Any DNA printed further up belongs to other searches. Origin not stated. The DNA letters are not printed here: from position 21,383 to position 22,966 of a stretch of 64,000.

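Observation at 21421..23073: tRNA-Arg-adjacent AT-rich islet encoding a zinc-ribbon / HEPN-like (RNxxxH) protein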

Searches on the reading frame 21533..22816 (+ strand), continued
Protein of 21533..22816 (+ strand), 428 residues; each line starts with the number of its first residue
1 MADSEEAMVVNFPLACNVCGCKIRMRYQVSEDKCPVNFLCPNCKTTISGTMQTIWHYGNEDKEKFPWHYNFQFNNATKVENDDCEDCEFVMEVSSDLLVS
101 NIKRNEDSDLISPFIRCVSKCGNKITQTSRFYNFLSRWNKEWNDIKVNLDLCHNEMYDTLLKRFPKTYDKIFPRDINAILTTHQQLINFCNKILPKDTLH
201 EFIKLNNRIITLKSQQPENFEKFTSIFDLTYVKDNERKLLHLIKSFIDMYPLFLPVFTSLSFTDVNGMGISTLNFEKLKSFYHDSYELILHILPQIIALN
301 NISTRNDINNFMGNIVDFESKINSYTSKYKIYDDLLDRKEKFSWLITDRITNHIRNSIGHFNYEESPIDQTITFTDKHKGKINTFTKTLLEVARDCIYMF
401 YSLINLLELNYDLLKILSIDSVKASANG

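Call 48: search_protein_families(library=padloc, alignment_id=A3, max_evalue=0.00001)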
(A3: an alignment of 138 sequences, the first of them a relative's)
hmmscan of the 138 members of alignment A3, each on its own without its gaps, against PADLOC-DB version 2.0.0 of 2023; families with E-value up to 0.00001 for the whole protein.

A. member 1, L026:27-470:+ (148 aa): 0 families

B. families by the number of members that match (of 138 scanned): 120 families (the first 25 are shown)
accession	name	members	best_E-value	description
PDLC03418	REase_II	2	6.3e-85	Type II restriction enzyme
PDLC04102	HerA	2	1.8e-65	-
PDLC04105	HerA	2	1.3e-60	-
PDLC04098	HerA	2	5.9e-59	-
PDLC04103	HerA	2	1.3e-53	-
PDLC02185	HerA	2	1.9e-44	-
PDLC04106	HerA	2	8.5e-44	-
PDLC04100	HerA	2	3.6e-39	-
PDLC02188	HerA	2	3.1e-35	-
PDLC03877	NsnA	2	2e-28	-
PDLC04104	HerA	2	1.3e-24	-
PDLC01055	HerA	2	1.5e-20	Type III coevolved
PDLC04839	PDC-S04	2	4e-19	-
PDLC04838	PDC-S04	2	1.3e-17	-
PDLC04140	mad8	2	1.1e-14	mads_8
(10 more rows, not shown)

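Call 59: search_protein_families(library=pfam, alignment_id=A4, max_evalue=1)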
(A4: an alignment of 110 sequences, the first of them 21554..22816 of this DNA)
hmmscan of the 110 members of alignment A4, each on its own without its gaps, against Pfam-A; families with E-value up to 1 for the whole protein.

A. member 1, window:21554-22816:+ (421 aa): 1 family
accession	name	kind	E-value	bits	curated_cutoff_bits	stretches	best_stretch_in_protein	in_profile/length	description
PF22747.2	Zn_ribbon_DUF2089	-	0.25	11.9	27.6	1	33-42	15-24/32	DUF2089 zinc ribbon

B. families by the number of members that match (of 110 scanned): 117 families (the first 25 are shown)
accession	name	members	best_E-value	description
PF02810.21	SEC-C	38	1.2e-10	SEC-C motif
PF22747.2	Zn_ribbon_DUF2089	25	0.00042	DUF2089 zinc ribbon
PF24868.1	YABBY_N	16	0.00033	YABBY, N-terminal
PF14205.11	Cys_rich_KTR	14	0.00021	Cysteine-rich KTR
PF14255.11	Cys_rich_CPXG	6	0.00037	Cysteine-rich CPXCG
PF13719.11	Zn_ribbon_5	5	0.0017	zinc-ribbon domain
PF14354.12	Lar_restr_allev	5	0.012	Restriction alleviation protein Lar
PF18736.6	pEK499_p136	4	0.0014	HEPN pEK499 p136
PF09723.15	Zn_ribbon_8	4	0.02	Zinc ribbon domain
PF00301.25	Rubredoxin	4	0.048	Rubredoxin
PF13717.11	Zn_ribbon_4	3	0.00054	zinc-ribbon domain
PF11331.13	Zn_ribbon_12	3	0.013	EDR4 zinc-ribbon domain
PF13248.11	Zn_ribbon_3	3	0.02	zinc-ribbon domain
PF23545.1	Zn_ribbon_HMPTM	3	0.022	HMPTM N-terminal zinc ribbon domain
PF05129.18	Zn_ribbon_Elf1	3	0.033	Transcription elongation factor Elf1 like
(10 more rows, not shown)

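Call 81: search_protein_families(library=padloc, alignment_id=A4, max_evalue=0.1)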
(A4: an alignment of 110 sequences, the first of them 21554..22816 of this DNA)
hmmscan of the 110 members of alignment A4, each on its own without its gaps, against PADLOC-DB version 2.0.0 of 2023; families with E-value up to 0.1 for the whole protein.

A. member 1, window:21554-22816:+ (421 aa): 0 families

B. families by the number of members that match (of 110 scanned): 22 families
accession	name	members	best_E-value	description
PDLC04917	PDC-S12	37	2.7e-10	-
PDLC00872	E2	37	7.8e-08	E2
PDLC00833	E1-E2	35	2e-08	E1-E2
PDLC00865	E2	30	1.5e-06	E2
PDLC00871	E2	13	1.1e-05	E2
PDLC04447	PDC-M14A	12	8.7e-05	-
PDLC00861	E2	11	0.0013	E2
PDLC00870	E2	5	0.00033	E2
PDLC01467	Cas13a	2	0.00041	CAS-VI-A; effector__SPE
PDLC01825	CARF2--CARF_HEPN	1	0.00043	-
PDLC04752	PDC-M64A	1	0.00051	-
PDLC02701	Orf5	1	0.0034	Orf5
PDLC02695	Orf5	1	0.0036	Orf5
PDLC01260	Csm2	1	0.0058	CAS-III-A; effector_SS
PDLC03336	MTase_II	1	0.0097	Type II methyltransferase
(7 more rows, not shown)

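Call 83: search_protein_families(library=padloc, proteins=[P0032, P0034, P0182, P0045, P0147, P0054, P0037, P0041], max_evalue=0.01)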
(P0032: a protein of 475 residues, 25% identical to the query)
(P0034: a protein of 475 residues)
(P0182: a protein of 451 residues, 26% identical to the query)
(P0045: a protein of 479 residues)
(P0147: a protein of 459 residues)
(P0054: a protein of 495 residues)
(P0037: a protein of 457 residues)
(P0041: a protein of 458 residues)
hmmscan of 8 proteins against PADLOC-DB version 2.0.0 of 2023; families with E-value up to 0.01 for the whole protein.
P0032 (475 aa): 4 families
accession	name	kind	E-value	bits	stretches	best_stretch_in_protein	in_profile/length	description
PDLC00865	E2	-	1.6e-05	22.4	1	447-475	162-190/219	E2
PDLC00833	E1-E2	-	2.3e-05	22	1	451-474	168-191/222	E1-E2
PDLC00872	E2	-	4e-05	21.2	1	447-473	159-186/216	E2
PDLC04917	PDC-S12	-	7.7e-05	20.7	1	442-473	183-216/218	-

P0034 (475 aa): 4 families
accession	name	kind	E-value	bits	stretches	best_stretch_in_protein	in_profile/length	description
PDLC00865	E2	-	1.6e-06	25.7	1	445-475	162-190/219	E2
PDLC04917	PDC-S12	-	3.6e-06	25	1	445-473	188-216/218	-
PDLC00833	E1-E2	-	7.1e-06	23.7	1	450-474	167-191/222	E1-E2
PDLC00872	E2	-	1.2e-05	22.9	1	433-473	145-186/216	E2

P0182 (451 aa): 6 families
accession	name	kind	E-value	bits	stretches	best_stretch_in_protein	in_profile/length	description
PDLC04917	PDC-S12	-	2.5e-07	28.8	1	385-447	165-215/218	-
PDLC00833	E1-E2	-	1.7e-06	25.7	1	424-449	166-191/222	E1-E2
PDLC00865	E2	-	4e-06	24.4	1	417-450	157-190/219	E2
PDLC00872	E2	-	9.9e-06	23.2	1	418-449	155-187/216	E2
PDLC00871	E2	-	0.0002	19.1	1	426-450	167-190/241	E2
PDLC00870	E2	-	0.0034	15.4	1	433-450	174-191/223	E2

P0045 (479 aa): 6 families
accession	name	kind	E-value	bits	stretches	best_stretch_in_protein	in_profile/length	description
PDLC00833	E1-E2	-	4.7e-08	30.8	1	422-473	139-193/222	E1-E2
PDLC00872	E2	-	1.2e-07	29.5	1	390-474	100-190/216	E2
PDLC00871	E2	-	1.1e-05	23.2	1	430-472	147-190/241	E2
PDLC00865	E2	-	1.1e-05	23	1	446-473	165-191/219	E2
PDLC04917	PDC-S12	-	2.4e-05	22.4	1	446-470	192-216/218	-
PDLC00870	E2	-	0.00033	18.7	1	434-472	155-191/223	E2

P0147 (459 aa): 3 families
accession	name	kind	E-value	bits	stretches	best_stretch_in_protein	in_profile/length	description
PDLC00865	E2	-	0.00055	17.4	1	434-457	167-190/219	E2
PDLC00833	E1-E2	-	0.00063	17.3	1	436-456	171-191/222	E1-E2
PDLC04917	PDC-S12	-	0.0017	16.3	1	392-454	163-215/218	-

P0054 (495 aa): 1 family
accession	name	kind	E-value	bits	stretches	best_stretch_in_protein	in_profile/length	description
PDLC00872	E2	-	1.6e-05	22.5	1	467-494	161-188/216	E2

P0037 (457 aa): 5 families
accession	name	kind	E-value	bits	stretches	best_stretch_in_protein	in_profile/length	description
PDLC04917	PDC-S12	-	5.2e-08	31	1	429-453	193-217/218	-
PDLC00872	E2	-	7.8e-08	30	1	419-455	153-189/216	E2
PDLC00833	E1-E2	-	2.4e-06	25.2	1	429-454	167-192/222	E1-E2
PDLC00865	E2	-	0.00022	18.7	1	430-454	166-190/219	E2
PDLC00871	E2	-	0.0088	13.7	0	430-451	167-187/241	E2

P0041 (458 aa): 0 families

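Call 85: search_dna_similar(query=window:21554-22816:+, collection=phages, mode=protein, max_evalue=0.001, max_rows=20)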
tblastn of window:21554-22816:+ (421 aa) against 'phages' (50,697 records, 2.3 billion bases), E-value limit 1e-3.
No match.

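Call 86: search_dna_similar(query=window:21554-22816:+, collection=plasmids, mode=protein, max_evalue=0.001, max_rows=20)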
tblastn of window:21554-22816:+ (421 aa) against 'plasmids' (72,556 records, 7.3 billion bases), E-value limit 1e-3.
Records with a match: 36; places in all: 36; records where one place covers at least 80% of the query: 31.
Best place of each record, by identity: <60% 36.
By first word of the organism name: Enterococcus 26; Bacillus 6; Lactococcus 2; Clostridium 1; [Bacillus 1.
By predicted mobility (MOB-suite, as given by PLSDB): mobilizable 23; conjugative 7; non-mobilizable 6.
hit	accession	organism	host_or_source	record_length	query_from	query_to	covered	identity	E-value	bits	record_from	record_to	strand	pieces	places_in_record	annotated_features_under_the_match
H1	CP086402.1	Lactococcus petauri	cell culture,faecal sample of a Golden ...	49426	1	393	93%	30.6%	2e-27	122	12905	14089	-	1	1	SEC-C domain-containing protein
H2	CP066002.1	Lactococcus garvieae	-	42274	1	393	93%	29.7%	4e-27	121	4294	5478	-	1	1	SEC-C domain-containing protein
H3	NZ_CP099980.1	Enterococcus faecium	cell culture,Sludge from sewage ...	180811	1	390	93%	28.9%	4e-25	115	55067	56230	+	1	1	SEC-C metal-binding domain-containing protein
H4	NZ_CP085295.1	Enterococcus faecalis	pig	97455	1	390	93%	28.8%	7e-25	115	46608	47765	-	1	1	SEC-C metal-binding domain-containing protein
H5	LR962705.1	Enterococcus faecalis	-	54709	1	390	93%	28.5%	1e-25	117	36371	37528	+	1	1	record has no annotation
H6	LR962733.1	Enterococcus faecalis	-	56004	1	390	93%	28.5%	1e-25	117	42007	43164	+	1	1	record has no annotation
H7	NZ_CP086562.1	Enterococcus faecalis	mixed culture,rectal swab samples of pig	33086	1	390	93%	28.3%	5e-26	118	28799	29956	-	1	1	SEC-C metal-binding domain-containing protein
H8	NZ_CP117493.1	Enterococcus faecalis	-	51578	1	390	93%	28.3%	5e-26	118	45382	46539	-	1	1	SEC-C metal-binding domain-containing protein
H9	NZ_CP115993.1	Enterococcus faecalis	faeces,pure culture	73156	1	390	93%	28.3%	5e-26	118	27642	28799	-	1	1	SEC-C metal-binding domain-containing protein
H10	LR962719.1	Enterococcus faecalis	-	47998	1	390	93%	28.3%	7e-26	117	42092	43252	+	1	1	record has no annotation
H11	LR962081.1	Enterococcus faecalis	-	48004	1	390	93%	28.3%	7e-26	117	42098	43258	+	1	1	record has no annotation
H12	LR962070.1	Enterococcus faecalis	-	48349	1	390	93%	28.3%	7e-26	117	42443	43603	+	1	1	record has no annotation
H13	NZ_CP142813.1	Enterococcus faecalis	-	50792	1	390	93%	28.3%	7e-26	117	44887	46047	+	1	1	SEC-C metal-binding domain-containing protein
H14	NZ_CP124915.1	Enterococcus faecalis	Homo sapiens,urine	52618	1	390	93%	28.3%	7e-26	117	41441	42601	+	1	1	SEC-C metal-binding domain-containing protein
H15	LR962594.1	Enterococcus faecalis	-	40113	1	390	93%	28.3%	4e-25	115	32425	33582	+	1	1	record has no annotation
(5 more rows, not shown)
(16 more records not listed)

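Call 87: get_annotated_region(hit=H1, flank=7000)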
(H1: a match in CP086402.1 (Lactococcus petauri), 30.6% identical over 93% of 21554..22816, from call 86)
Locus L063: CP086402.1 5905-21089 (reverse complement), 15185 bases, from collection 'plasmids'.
description: Lactococcus petauri strain LG4 plasmid p1, complete sequence
organism: Lactococcus petauri (NCBI taxid 1940789)
taxonomy: Bacteria; Bacillota; Bacilli; Lactobacillales; Streptococcaceae; Lactococcus; Lactococcus petauri
host: -; source: cell culture,faecal sample of a Golden lion tamarin; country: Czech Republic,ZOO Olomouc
typing (MOB-suite, as given by PLSDB): non-mobilizable; replicon rep_cluster_571
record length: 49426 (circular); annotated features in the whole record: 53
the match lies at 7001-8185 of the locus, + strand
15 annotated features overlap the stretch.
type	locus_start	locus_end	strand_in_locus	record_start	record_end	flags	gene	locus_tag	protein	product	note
CDS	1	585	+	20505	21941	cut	-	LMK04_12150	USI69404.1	hypothetical protein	-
CDS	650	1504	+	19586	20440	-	-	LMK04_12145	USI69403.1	hypothetical protein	-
CDS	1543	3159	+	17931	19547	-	-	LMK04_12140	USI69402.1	hypothetical protein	-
CDS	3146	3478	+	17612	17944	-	-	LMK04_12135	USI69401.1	hypothetical protein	-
CDS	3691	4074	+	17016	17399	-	-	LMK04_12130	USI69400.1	MobC family plasmid mobilization relaxosome protein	-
CDS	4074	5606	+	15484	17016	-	-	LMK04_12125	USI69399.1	relaxase/mobilization nuclease domain-containing protein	-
CDS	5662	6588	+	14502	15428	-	-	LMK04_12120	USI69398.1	Fic family protein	-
CDS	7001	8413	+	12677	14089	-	-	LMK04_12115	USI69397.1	SEC-C domain-containing protein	-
CDS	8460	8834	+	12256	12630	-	-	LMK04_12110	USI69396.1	ArsR family transcriptional regulator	-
CDS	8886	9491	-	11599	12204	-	-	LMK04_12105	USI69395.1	recombinase family protein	-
CDS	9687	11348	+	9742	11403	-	-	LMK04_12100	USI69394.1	FRG domain-containing protein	-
CDS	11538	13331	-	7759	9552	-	-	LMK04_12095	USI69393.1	MucBP domain-containing protein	-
CDS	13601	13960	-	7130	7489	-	-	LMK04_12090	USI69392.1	hypothetical protein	-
CDS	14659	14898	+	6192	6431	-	-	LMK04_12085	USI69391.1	GlsB/YeaQ/YmgE family stress response membrane protein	-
CDS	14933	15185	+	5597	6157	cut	amaP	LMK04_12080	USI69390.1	alkaline shock response membrane anchor protein AmaP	-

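Call 88: get_annotated_region(hit=H7, flank=7000)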
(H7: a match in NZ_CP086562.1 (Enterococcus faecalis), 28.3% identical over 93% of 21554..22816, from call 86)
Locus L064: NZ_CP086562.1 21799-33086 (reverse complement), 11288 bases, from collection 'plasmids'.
description: Enterococcus faecalis strain E509 plasmid pE509-2, complete sequence
organism: Enterococcus faecalis (NCBI taxid 1351)
taxonomy: Bacteria; Bacillota; Bacilli; Lactobacillales; Enterococcaceae; Enterococcus; Enterococcus faecalis
host: -; source: mixed culture,rectal swab samples of pig; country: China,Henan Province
typing (MOB-suite, as given by PLSDB): mobilizable; replicon rep_cluster_992; relaxase MOBP,MOBV
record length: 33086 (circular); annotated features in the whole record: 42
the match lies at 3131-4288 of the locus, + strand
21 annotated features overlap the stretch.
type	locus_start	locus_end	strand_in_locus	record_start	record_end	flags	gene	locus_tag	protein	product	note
CDS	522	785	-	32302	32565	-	-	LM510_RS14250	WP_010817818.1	hypothetical protein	-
CDS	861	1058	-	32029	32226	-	-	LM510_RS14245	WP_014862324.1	hypothetical protein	-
CDS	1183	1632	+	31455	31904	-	ssb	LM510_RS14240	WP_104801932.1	single-stranded DNA-binding protein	GO:0006310 - DNA recombination [Evidence IEA]; GO:0006281 - DNA repair [Evidence IEA]; GO:0006260 - DNA replication ...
CDS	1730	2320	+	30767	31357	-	-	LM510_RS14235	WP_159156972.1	thermonuclease family protein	-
CDS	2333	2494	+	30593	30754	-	-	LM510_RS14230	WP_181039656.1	hypothetical protein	-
CDS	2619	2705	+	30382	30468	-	-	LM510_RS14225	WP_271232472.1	putative holin-like toxin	-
CDS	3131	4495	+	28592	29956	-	-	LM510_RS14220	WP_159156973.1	SEC-C metal-binding domain-containing protein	-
CDS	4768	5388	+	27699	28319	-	-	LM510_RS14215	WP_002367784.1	recombinase family protein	GO:0006310 - DNA recombination [Evidence IEA]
CDS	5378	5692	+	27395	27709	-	-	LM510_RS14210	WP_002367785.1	hypothetical protein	-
CDS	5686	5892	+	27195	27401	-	-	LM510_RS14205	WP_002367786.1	hypothetical protein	-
CDS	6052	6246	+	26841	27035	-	-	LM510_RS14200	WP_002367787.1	hypothetical protein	-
CDS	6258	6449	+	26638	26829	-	-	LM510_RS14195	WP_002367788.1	hypothetical protein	-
CDS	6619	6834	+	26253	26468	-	-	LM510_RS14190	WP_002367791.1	leucocin A/sakacin P family class II bacteriocin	GO:0042742 - defense response to bacterium [Evidence IEA]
CDS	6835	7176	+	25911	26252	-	-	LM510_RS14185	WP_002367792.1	bacteriocin immunity protein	-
CDS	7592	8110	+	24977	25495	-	-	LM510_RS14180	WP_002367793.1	hypothetical protein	-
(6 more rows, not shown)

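Call 96: search_dna_similar(query=L063:7001-8410:+, collection=plasmids, mode=protein, max_evalue=0.01, max_rows=40, rows=spread)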
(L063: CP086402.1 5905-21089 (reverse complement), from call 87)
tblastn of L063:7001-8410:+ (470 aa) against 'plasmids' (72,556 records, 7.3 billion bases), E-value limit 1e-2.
Records with a match: 129; places in all: 133; records where one place covers at least 80% of the query: 27.
Best place of each record, by identity: >=99% 1; 95-99% 1; 80-90% 18; 60-80% 26; <60% 83.
By first word of the organism name: Enterococcus 27; Xanthomonas 18; Bacillus 15; Azospirillum 8; Clostridium 7; Salmonella 5; Burkholderia 5; Escherichia 5; Klebsiella 4; Methylocystis 4; and 25 more.
By predicted mobility (MOB-suite, as given by PLSDB): non-mobilizable 68; mobilizable 36; conjugative 25.
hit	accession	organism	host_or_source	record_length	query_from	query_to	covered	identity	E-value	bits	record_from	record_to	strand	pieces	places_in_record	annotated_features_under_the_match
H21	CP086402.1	Lactococcus petauri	cell culture,faecal sample of a Golden ...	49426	1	470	100%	100.0%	0e+0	939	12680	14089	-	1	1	SEC-C domain-containing protein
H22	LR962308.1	Enterococcus faecalis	-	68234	1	465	99%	44.2%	8e-108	358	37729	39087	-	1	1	record has no annotation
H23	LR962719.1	Enterococcus faecalis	-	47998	1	465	99%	43.9%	7e-106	352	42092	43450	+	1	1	record has no annotation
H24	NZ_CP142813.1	Enterococcus faecalis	-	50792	1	465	99%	43.9%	7e-106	352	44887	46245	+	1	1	SEC-C metal-binding domain-containing protein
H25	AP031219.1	Enterococcus faecalis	Homo sapiens,fecal sample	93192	1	465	99%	43.7%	1e-105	352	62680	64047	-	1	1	hypothetical protein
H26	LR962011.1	Enterococcus faecalis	-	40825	1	465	99%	42.7%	2e-103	345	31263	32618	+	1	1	record has no annotation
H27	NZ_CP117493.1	Enterococcus faecalis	-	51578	1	465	99%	42.5%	9e-104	346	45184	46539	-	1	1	SEC-C metal-binding domain-containing protein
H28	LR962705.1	Enterococcus faecalis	-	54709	1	465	99%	42.5%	3e-103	345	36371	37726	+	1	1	record has no annotation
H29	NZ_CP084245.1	Enterococcus lactis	goat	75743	258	456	42%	46.0%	4e-41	164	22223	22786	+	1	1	SEC-C metal-binding domain-containing protein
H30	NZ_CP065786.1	Enterococcus faecalis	Homo sapiens,Digestive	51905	1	169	36%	40.2%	6e-25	116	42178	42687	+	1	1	hypothetical protein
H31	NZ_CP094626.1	Bacillus thuringiensis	whole organism,soil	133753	263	408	31%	30.4%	6e-3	47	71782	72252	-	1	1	hypothetical protein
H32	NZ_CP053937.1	Bacillus thuringiensis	-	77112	246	399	33%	26.6%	2e-3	49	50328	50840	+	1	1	hypothetical protein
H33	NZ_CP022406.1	Clostridium sporogenes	-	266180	416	469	11%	51.9%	1e-5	56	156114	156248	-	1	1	SEC-C metal-binding domain-containing protein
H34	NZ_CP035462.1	Photobacterium damselae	Neophocaena asiaeorientalis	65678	408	465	12%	43.3%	2e-4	52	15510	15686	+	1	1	SEC-C metal-binding domain-containing protein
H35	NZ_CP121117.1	Roseinatronobacter sp. S2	cell culture,Alkaline Spring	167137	412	464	11%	42.6%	7e-4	50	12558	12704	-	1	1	DUF1186 domain-containing protein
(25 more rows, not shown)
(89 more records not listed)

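Call 98: search_protein_families(library=padloc, proteins=[L005:8809-9966:+, L001:9390-9701:+, L001:9706-9948:+, L004:1782-2180:+, L001:11794-12975:-], max_evalue=0.001)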
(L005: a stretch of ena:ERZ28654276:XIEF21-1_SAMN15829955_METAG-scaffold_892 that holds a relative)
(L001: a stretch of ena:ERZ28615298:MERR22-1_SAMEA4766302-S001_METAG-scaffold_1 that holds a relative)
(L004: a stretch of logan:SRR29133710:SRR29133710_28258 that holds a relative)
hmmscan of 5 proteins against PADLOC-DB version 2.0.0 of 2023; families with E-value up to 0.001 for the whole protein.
L005:8809-9966:+ (386 aa): 0 families

L001:9390-9701:+ (104 aa): 0 families

L001:9706-9948:+ (81 aa): 0 families

L004:1782-2180:+ (133 aa): 0 families

L001:11794-12975:- (394 aa): 0 families
